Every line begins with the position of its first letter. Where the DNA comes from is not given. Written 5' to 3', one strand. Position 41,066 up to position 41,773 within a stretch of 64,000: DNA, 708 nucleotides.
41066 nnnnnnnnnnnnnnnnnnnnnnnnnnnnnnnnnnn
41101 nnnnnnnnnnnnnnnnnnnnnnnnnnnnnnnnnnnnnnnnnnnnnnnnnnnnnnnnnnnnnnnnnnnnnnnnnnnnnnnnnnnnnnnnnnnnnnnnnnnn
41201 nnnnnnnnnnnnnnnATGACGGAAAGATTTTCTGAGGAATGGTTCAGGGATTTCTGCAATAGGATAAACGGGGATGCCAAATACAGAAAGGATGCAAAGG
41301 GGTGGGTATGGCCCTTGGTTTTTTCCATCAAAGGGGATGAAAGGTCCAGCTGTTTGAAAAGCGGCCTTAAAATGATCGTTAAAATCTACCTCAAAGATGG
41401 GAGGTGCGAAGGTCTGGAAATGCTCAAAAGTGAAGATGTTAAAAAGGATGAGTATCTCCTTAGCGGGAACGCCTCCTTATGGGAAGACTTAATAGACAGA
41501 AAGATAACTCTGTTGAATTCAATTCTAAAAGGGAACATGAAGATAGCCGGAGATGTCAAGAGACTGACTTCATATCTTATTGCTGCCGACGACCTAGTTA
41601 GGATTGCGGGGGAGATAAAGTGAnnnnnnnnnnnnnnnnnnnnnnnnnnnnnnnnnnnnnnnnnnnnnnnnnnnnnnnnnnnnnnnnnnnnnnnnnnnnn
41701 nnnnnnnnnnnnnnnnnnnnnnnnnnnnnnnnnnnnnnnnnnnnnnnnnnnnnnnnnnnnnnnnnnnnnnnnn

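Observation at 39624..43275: Translationally coupled module I do not recognise as a described system: SDH-like oxidoreductase, three tandem SCP2-fold proteins and an APC permease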

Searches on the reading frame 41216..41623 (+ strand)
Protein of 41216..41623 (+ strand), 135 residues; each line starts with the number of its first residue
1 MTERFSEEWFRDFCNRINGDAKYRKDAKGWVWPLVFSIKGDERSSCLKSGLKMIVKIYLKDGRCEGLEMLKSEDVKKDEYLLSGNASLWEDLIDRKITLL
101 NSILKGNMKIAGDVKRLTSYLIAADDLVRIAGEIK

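Call 4: search_protein_families(library=pfam, proteins=[window:41216-41623:+], max_evalue=1)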
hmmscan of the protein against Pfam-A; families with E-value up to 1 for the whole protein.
window:41216-41623:+ (135 aa): 1 family
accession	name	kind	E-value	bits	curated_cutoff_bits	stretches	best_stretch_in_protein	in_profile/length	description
PF02036.22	SCP2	-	0.0022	18.7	21.3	1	24-117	13-93/101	SCP-2 sterol transfer family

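Call 6: search_protein_families(library=ncbifam, proteins=[window:41216-41623:+], max_evalue=1)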
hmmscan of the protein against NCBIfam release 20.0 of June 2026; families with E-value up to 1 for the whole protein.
window:41216-41623:+ (135 aa): 0 families

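Call 10: find_homologous_proteins(query=window:41216-41623:+)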
Query window:41216-41623:+ (135 aa): 1 proteins with E <= 0.001 among 14 candidates.
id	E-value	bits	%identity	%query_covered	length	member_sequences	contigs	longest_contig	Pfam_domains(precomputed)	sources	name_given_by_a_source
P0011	2.4e-83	295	100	100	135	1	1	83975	-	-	-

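Call 27: search_solved_structures(query=A3, max_evalue=10, show_alignments=1)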
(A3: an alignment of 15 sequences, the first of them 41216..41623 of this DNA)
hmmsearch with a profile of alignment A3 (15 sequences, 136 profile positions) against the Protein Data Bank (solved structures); distinct sequences matched with E-value up to 10: 7.
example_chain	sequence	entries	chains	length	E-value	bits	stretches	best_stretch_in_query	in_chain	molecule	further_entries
2cx7_A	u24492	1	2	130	1.3e-24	89.8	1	4-135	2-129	Sterol carrier protein 2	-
1wfr_A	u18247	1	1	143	1.6e-24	89.5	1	4-135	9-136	Hypothetical Protein TT1886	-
3cnu_A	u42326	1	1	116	0.0046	20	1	12-117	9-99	Predicted coding region AF_1534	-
3bn8_A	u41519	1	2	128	0.024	17.7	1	87-118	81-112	Putative sterol carrier protein 2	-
4acj_A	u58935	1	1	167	0.9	12.6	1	27-69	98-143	WU:FB25H12 PROTEIN,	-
2c0l_B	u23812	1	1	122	1.1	12.4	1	78-120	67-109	NONSPECIFIC LIPID-TRANSFER PROTEIN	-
1qnd_A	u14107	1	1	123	1.1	12.4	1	78-120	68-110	NONSPECIFIC LIPID-TRANSFER PROTEIN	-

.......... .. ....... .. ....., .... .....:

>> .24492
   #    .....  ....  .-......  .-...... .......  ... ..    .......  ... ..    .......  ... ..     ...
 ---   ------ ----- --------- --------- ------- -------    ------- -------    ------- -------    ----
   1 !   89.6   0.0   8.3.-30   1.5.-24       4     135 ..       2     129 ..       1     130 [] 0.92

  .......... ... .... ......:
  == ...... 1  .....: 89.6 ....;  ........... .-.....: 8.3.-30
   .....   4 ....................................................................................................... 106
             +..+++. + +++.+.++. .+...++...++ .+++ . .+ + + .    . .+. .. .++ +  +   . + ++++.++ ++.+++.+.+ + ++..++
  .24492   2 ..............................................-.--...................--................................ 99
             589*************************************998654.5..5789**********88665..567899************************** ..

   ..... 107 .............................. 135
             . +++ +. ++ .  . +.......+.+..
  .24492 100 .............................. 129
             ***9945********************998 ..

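Call 77: search_protein_families(library=padloc, proteins=[window:41216-41623:+], max_evalue=0.01)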
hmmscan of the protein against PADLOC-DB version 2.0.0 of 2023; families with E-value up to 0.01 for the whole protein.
window:41216-41623:+ (135 aa): 0 families
